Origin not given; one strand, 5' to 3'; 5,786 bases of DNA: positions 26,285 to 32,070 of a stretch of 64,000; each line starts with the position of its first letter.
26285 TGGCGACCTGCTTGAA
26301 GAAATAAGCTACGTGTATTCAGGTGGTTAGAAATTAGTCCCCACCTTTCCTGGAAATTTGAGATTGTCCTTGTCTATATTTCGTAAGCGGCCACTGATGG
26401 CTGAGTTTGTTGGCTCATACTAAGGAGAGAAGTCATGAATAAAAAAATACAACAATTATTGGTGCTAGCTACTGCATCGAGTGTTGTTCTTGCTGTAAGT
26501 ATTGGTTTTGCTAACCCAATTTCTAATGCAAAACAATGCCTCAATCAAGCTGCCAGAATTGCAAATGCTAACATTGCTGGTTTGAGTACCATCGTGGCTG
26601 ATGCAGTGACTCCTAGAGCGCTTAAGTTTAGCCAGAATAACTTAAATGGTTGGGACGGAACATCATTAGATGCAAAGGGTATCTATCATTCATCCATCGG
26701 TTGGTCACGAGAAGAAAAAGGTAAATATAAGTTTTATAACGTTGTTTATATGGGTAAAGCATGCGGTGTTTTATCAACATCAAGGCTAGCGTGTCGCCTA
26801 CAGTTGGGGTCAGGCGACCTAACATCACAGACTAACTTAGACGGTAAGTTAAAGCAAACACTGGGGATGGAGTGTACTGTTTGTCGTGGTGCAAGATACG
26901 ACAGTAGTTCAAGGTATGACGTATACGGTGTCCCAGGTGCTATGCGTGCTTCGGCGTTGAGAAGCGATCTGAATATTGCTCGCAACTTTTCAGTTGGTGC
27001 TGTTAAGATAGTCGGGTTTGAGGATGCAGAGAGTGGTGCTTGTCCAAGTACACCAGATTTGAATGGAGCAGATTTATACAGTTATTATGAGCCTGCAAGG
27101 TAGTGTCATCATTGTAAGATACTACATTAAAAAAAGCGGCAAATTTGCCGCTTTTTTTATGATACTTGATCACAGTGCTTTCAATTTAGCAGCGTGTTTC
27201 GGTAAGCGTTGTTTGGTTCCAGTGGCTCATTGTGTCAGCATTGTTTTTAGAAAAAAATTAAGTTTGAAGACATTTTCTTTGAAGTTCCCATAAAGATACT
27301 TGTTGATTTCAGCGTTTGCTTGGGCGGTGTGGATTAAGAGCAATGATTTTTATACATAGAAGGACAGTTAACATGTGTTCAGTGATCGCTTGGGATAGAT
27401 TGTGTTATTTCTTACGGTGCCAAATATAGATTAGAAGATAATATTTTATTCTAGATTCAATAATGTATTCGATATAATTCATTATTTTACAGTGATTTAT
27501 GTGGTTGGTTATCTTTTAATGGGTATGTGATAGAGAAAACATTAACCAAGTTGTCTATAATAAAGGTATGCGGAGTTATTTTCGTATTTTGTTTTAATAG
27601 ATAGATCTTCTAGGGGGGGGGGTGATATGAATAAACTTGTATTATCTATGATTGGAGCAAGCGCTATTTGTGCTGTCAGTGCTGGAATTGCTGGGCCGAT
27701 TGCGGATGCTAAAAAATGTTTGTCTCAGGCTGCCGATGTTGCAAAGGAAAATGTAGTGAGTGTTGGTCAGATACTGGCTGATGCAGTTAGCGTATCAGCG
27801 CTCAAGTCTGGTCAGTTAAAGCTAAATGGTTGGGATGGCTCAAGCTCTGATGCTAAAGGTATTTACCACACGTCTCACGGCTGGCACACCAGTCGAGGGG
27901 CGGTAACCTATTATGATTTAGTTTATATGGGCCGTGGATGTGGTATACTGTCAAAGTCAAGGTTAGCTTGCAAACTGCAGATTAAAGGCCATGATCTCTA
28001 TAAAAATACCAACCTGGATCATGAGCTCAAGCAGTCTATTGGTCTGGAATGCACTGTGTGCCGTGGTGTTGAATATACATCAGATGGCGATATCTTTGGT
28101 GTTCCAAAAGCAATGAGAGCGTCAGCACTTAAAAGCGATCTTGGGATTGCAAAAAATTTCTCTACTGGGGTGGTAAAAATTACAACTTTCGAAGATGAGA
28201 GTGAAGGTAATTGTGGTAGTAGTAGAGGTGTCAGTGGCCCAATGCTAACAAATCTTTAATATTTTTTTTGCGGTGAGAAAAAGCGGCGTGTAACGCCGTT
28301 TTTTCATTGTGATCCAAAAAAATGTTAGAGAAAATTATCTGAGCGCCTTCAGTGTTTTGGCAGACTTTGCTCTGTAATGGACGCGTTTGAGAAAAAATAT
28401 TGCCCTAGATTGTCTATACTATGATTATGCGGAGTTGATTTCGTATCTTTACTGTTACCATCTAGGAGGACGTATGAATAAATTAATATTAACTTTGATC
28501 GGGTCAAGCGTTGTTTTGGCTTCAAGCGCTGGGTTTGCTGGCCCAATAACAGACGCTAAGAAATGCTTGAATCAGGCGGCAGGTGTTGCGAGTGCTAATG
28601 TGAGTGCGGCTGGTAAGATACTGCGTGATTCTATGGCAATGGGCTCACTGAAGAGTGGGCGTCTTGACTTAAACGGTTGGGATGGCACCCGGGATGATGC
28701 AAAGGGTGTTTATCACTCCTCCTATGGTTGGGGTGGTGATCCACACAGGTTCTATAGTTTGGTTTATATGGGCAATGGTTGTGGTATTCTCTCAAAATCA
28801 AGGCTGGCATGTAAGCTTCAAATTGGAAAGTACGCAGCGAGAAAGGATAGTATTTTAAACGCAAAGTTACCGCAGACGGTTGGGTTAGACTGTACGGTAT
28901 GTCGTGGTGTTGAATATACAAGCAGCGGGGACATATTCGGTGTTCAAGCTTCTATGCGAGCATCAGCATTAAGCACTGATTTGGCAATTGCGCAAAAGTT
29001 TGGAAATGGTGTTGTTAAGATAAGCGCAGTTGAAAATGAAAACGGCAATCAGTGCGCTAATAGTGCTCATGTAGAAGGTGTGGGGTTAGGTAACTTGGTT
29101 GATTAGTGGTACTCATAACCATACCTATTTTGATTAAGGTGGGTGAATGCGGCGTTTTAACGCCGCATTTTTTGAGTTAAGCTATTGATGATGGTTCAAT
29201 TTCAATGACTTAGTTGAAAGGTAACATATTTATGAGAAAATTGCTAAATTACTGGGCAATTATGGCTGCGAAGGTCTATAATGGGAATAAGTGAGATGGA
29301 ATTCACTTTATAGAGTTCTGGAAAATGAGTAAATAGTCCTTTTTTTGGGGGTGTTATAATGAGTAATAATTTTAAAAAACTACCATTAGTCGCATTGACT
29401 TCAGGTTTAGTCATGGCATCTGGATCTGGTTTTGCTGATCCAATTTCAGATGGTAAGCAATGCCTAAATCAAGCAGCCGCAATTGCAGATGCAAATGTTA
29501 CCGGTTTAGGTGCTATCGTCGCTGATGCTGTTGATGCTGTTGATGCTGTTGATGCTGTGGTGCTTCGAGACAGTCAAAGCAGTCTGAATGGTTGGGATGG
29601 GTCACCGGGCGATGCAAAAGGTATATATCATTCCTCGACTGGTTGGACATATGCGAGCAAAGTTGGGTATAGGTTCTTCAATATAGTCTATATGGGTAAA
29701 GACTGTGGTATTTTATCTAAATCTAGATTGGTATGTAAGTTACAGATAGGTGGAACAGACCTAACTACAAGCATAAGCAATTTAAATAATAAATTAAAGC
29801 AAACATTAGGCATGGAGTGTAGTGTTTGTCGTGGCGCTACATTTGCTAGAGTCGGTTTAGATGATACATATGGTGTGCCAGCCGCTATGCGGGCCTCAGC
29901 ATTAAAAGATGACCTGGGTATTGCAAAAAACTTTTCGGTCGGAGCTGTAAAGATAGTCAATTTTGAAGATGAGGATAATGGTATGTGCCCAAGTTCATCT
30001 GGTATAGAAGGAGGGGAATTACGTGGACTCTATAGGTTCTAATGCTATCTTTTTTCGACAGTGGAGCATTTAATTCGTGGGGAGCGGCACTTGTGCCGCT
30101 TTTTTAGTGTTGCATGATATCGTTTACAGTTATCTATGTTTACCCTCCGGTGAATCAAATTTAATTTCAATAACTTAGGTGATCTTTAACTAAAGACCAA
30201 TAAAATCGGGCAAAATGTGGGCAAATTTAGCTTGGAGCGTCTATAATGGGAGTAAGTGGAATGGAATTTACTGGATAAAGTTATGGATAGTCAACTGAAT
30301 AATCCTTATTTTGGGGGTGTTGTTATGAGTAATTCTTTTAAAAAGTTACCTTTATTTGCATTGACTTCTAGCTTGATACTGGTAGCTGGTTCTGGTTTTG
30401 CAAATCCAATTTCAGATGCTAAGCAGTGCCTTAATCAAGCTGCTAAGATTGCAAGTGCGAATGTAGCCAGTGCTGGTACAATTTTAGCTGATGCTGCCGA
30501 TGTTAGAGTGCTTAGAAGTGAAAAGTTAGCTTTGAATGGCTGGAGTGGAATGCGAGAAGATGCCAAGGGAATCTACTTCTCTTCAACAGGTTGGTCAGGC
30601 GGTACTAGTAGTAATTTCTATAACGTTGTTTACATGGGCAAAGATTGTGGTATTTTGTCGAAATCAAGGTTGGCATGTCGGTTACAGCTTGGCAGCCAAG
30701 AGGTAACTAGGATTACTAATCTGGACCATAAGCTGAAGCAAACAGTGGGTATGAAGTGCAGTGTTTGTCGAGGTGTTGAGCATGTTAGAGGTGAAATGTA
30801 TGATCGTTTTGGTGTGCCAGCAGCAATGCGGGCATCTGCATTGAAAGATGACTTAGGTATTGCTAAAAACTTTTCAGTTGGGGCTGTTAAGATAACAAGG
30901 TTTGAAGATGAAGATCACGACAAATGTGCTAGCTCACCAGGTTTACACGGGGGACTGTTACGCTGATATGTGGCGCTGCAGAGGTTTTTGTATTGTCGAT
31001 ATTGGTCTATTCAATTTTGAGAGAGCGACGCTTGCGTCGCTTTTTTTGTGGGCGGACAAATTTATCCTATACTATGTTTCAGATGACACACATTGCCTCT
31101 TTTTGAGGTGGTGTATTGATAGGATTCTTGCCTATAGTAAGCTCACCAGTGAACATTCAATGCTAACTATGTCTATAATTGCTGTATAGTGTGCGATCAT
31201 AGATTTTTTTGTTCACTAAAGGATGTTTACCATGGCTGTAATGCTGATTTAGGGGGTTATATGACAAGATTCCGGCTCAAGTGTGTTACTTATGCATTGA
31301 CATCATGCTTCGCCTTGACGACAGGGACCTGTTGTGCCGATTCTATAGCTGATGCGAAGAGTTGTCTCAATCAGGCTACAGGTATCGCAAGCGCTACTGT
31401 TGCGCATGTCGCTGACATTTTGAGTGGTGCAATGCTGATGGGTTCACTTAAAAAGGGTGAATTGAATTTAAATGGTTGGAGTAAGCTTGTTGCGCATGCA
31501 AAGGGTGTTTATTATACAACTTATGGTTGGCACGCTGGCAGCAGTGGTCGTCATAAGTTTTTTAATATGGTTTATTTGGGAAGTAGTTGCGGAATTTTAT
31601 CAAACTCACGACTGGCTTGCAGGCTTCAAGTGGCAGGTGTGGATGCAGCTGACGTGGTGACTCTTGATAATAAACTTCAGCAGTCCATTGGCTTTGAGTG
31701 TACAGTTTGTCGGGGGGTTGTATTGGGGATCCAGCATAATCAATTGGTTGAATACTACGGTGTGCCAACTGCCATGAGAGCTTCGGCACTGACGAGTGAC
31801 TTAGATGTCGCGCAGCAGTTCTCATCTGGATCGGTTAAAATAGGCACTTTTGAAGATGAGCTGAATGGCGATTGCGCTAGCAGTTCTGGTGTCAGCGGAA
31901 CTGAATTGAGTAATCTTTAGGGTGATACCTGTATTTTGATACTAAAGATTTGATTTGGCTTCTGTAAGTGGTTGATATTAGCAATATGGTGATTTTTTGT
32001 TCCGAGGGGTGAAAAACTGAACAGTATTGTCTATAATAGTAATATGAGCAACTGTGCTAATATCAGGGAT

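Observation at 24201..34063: Twelve-gene tandem array of paralogous Sec-signal, cysteine-rich ~200-aa proteins with no family I can recognise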

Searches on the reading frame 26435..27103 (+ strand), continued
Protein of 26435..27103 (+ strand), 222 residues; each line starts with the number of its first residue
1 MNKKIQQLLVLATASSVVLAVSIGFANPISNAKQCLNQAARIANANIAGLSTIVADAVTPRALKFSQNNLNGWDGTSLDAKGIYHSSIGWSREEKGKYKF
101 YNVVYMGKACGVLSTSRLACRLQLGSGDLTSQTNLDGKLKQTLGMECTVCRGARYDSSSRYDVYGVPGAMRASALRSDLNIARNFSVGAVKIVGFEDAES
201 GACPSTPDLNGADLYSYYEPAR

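Call 66: predict_structure(alignment_id=A4)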
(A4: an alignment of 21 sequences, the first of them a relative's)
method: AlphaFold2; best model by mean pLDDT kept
length: 206 residues; sequences in the alignment: 21
mean_pLDDT: 77.8   pTM: 0.77
mean pLDDT of the five models: 77.8, 74.6, 73.8, 72.5, 69.1
residues with pLDDT >= 90: 60; 70-90: 100; 50-70: 23; < 50: 23
segments of 3 or more residues with pLDDT < 50: 1-23
pLDDT, mean of each block of 10 residues (from residue 1): 39 41 71 91 86 79 87 91 93 93 90 88 67 75 88 83 72 77 73 66 86
secondary structure, 60 per line:
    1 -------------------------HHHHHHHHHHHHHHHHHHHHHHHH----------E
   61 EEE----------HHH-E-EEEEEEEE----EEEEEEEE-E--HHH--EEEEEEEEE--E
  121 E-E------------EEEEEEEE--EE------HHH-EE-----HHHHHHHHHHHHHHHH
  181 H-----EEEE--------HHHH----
elements in order: H26-49 E60-63 E80-87 E92-99 E109-117 E136-143 H165-181 E187-190 H199-202

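Call 69: fold_search(model_id=the predicted structure, library=pdb)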
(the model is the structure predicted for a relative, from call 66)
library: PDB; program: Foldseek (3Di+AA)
matches with E <= 10: 171; with E <= 0.001: 0
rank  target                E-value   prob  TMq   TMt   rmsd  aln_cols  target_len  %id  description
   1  8wjr_A                4.2e-01  0.07  0.16  0.19  25.0       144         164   10  Cryo-EM structure of the MS ring (C34) within the flagellar motor-hook complex in the CW state (released 2024-09-04)
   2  7cgo_Da               6.7e-01  0.11  0.14  0.22   8.4        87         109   11  Cryo-EM structure of the flagellar motor-hook complex from Salmonella (released 2021-04-28)
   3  8wkq_WD               7.6e-01  0.10  0.13  0.22   8.7        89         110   11  Cryo-EM structure of the MS ring (C1) with export apparatus and proximal rod within the flagellar motor-hook complex  (released 2024-09-04)
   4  8wkq_WO               8.1e-01  0.10  0.14  0.25   9.9        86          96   12  Cryo-EM structure of the MS ring (C1) with export apparatus and proximal rod within the flagellar motor-hook complex  (released 2024-09-04)
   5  7puo_A                9.1e-01  0.03  0.11  0.14   9.2        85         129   15  Structure of a fused 4-OT variant engineered for asymmetric Michael addition reactions (released 2022-01-26)
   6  8zds_B                9.7e-01  0.09  0.13  0.10   8.8        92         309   12  Structure of the Salmonella flagellar MS-ring with C11 symmetry applied (released 2025-01-01)
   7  8ftf_A                1.0e+00  0.03  0.16  0.19  31.0       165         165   11  CryoEM strucutre of 33-mer RBM3 of the Salmonella MS-ring (released 2023-05-31)
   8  8wkq_WJ               1.1e+00  0.08  0.13  0.24   9.8        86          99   12  Cryo-EM structure of the MS ring (C1) with export apparatus and proximal rod within the flagellar motor-hook complex  (released 2024-09-04)
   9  8wkq_WH               1.2e+00  0.08  0.13  0.25  10.1        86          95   12  Cryo-EM structure of the MS ring (C1) with export apparatus and proximal rod within the flagellar motor-hook complex  (released 2024-09-04)
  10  8wkq_UI               1.2e+00  0.10  0.14  0.18   9.0        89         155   11  Cryo-EM structure of the MS ring (C1) with export apparatus and proximal rod within the flagellar motor-hook complex  (released 2024-09-04)
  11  4oyc_B                1.4e+00  0.08  0.12  0.25   9.2        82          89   12  Crystal structure of the PrgK periplasmic domain 2 (released 2014-12-03)
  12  8wkq_WC               1.4e+00  0.08  0.14  0.23   8.2        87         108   11  Cryo-EM structure of the MS ring (C1) with export apparatus and proximal rod within the flagellar motor-hook complex  (released 2024-09-04)
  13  1yj7_D                1.4e+00  0.04  0.11  0.14   8.9        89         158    9  Crystal structure of enteropathogenic E.coli (EPEC) type III secretion system protein EscJ (released 2005-06-07)
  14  4isb_B                1.5e+00  0.11  0.18  0.09   5.1        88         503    9  Crystal Structure of Apo Mtb FadD10 (released 2013-05-08)
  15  5hh0                  1.6e+00  0.05  0.17  0.18   8.5       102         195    9  Crystal structure of human Naa60 in complex with CoA (released 2016-09-14)
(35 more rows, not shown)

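Call 75: find_related_loci(query=A7, collection=metagenome_contigs, flank=10000)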
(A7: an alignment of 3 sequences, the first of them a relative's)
Query A7 (206 aa) in metagenome_contigs; peptide patterns used: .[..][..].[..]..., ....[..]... (x = any residue, [..] = any of these).
312 stretches matched a pattern; 1 encode a relative of the query (tblastn E <= 1e-3); 1 distinct loci.
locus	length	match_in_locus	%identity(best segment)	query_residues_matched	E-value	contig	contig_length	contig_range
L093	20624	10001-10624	60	1-206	2e-84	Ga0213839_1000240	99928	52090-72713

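Call 79: fold_search(model_id=the predicted structure, library=viral)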
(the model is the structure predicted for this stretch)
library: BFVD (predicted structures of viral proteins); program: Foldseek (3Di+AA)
matches with E <= 10: 200; with E <= 0.001: 0
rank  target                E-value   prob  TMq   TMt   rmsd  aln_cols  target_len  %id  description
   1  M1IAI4                1.1e-01  0.25  0.26  0.36  11.4       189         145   13  (no name in the UniProt tables at hand)
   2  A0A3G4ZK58            2.3e-01  0.28  0.32  0.21   7.8       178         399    6  Uncharacterized protein [Terrestrivirus sp.]
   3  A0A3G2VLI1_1          2.6e-01  0.03  0.14  0.04  34.1       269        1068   13  MC035 [Molluscum contagiosum virus subtype 2]
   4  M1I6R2                4.0e-01  0.14  0.27  0.35  10.6       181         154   10  (no name in the UniProt tables at hand)
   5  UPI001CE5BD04         4.3e-01  0.11  0.15  0.17   6.8        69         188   25  (no name look-up for this kind of identifier)
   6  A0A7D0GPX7            4.5e-01  0.07  0.13  0.17  10.8       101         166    6  (no name in the UniProt tables at hand)
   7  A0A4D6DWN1            9.3e-01  0.12  0.22  0.26   7.3       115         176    9  Uncharacterized protein [Edwardsiella phage pEt-SU]
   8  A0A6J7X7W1            1.0e+00  0.02  0.10  0.08  13.1        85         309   12  Uncharacterized protein [uncultured Caudovirales phage]
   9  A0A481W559            1.1e+00  0.04  0.16  0.23  12.8        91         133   13  Uncharacterized protein [Pseudomonas phage Psa21]
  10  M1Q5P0                1.1e+00  0.03  0.16  0.04  19.6       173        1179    9  (no name in the UniProt tables at hand)
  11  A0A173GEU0            1.2e+00  0.13  0.21  0.11  11.5       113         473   16  Uncharacterized protein [Erwinia phage vB_EamM_Deimos-Minion]
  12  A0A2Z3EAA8            1.2e+00  0.02  0.13  0.08  13.2       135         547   10  (no name in the UniProt tables at hand)
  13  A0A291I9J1            1.4e+00  0.04  0.11  0.12  10.5        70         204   10  HNH endonuclease [Lactobacillus phage LpeD]
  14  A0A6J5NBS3            1.4e+00  0.02  0.11  0.10  12.2        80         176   14  Uncharacterized protein [uncultured Caudovirales phage]
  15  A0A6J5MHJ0            1.5e+00  0.06  0.15  0.16   7.0        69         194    9  HNHc domain containing protein [uncultured Caudovirales phage]
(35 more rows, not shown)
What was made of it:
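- Tried and rejected: BFVD: nothing (call 79).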

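Call 91: find_encoding_contigs(protein=P0018, flank=10000)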
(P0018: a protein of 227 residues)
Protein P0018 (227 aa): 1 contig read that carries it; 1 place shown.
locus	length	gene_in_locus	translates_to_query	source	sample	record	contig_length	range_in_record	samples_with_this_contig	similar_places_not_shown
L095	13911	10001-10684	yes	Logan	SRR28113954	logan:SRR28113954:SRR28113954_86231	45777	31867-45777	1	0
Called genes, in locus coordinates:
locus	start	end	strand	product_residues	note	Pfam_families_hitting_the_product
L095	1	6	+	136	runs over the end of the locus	PF00383:dCMP_cyt_deam_1, PF08211:dCMP_cyt_deam_2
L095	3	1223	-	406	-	PF00482:T2SSF (weak)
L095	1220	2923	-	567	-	PF05157:MshEN, PF20720:nSTAND3 (faint), PF00437:T2SSE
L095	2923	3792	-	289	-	PF13181:TPR_8 (faint), PF13428:TPR_14 (faint), PF12895:ANAPC3 (faint), PF14559:TPR_19 (faint), PF23914:TPR_CcmH_CycH (faint), PF07719:TPR_2 (faint), PF00515:TPR_1 (faint), PF13432:TPR_16 (faint)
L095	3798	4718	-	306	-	PF13191:AAA_16 (weak), PF13401:AAA_22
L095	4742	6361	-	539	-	PF00263:Secretin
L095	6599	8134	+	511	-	-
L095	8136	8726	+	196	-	-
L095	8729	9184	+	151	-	-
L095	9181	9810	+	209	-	-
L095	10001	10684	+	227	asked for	-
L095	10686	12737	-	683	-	PF01757:Acyl_transf_3, PF19040:SGNH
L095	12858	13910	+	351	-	?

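Call 96: search_protein_families(library=phrogs, alignment_id=A2, max_evalue=0.01)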
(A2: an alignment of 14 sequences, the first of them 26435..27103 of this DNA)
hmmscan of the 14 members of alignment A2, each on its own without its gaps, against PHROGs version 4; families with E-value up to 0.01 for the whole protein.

A. member 1, window:26435-27103:+ (222 aa): 0 families

B. families by the number of members that match (of 14 scanned): 0 families
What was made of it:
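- On Any curated protein family (Pfam-A, NCBIfam, PHROGs) or solved structure: PHROGs: none (call 96).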

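Call 97: search_protein_families(library=pfam, alignment_id=A4, max_evalue=0.1)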
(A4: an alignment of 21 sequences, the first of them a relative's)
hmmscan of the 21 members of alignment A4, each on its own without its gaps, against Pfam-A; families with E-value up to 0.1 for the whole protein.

A. member 1, P0017 (206 aa): 0 families

B. families by the number of members that match (of 21 scanned): 3 families
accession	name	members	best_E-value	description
PF19696.4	DUF6196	1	0.014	Family of unknown function (DUF6196)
PF25028.1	FnI_RECK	1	0.035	RECK, fibronectin type I module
PF17976.7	zf-RING_12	1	0.097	RING/Ubox like zinc-binding domain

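Call 102: find_encoding_contigs(protein=P0001, flank=1000, max_places=3)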
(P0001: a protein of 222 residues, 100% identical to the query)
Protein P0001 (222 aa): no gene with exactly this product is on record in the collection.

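Call 103: search_dna_similar(query=window:26435-27103:+, collection=plasmids, mode=protein, max_evalue=0.001, max_rows=5)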
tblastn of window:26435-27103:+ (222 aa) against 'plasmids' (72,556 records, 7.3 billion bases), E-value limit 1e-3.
No match.

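Call 104: search_dna_similar(query=window:26435-27103:+, collection=phages, mode=protein, max_evalue=0.001, max_rows=5)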
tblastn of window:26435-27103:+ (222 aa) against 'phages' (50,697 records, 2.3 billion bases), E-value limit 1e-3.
No match.
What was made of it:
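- On Any curated protein family (Pfam-A, NCBIfam, PHROGs) or solved structure: tblastn against plasmids and phages: none (calls 103, 104).
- Tried and rejected: tblastn against plasmids and phages found nothing (calls 103, 104).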

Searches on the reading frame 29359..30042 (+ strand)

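Call 3: search_protein_families(library=pfam, proteins=[window:29359-30042:+], max_evalue=1)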
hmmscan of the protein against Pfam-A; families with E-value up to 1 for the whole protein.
window:29359-30042:+ (227 aa): 1 family
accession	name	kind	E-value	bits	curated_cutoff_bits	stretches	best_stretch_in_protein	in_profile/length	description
PF19696.4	DUF6196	-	0.1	13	25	1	142-182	95-135/144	Family of unknown function (DUF6196)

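Call 4: search_protein_families(library=ncbifam, proteins=[window:29359-30042:+], max_evalue=1)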
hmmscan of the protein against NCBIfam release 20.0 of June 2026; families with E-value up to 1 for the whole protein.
window:29359-30042:+ (227 aa): 0 families

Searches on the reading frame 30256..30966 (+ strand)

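Call 3: search_protein_families(library=pfam, proteins=[window:30256-30966:+], max_evalue=1)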
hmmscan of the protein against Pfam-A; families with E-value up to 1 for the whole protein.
window:30256-30966:+ (236 aa): 1 family
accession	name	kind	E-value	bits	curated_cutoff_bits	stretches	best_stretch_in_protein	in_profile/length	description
PF19696.4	DUF6196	-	0.016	15.7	25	1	156-196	95-135/144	Family of unknown function (DUF6196)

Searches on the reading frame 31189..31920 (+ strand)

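Call 3: search_protein_families(library=pfam, proteins=[window:31189-31920:+], max_evalue=1)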
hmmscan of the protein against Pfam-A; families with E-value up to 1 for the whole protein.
window:31189-31920:+ (243 aa): 1 family
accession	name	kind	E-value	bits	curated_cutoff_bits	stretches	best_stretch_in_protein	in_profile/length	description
PF15095.12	IL33_bt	-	0.13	12.6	27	1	158-186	108-136/158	Interleukin 33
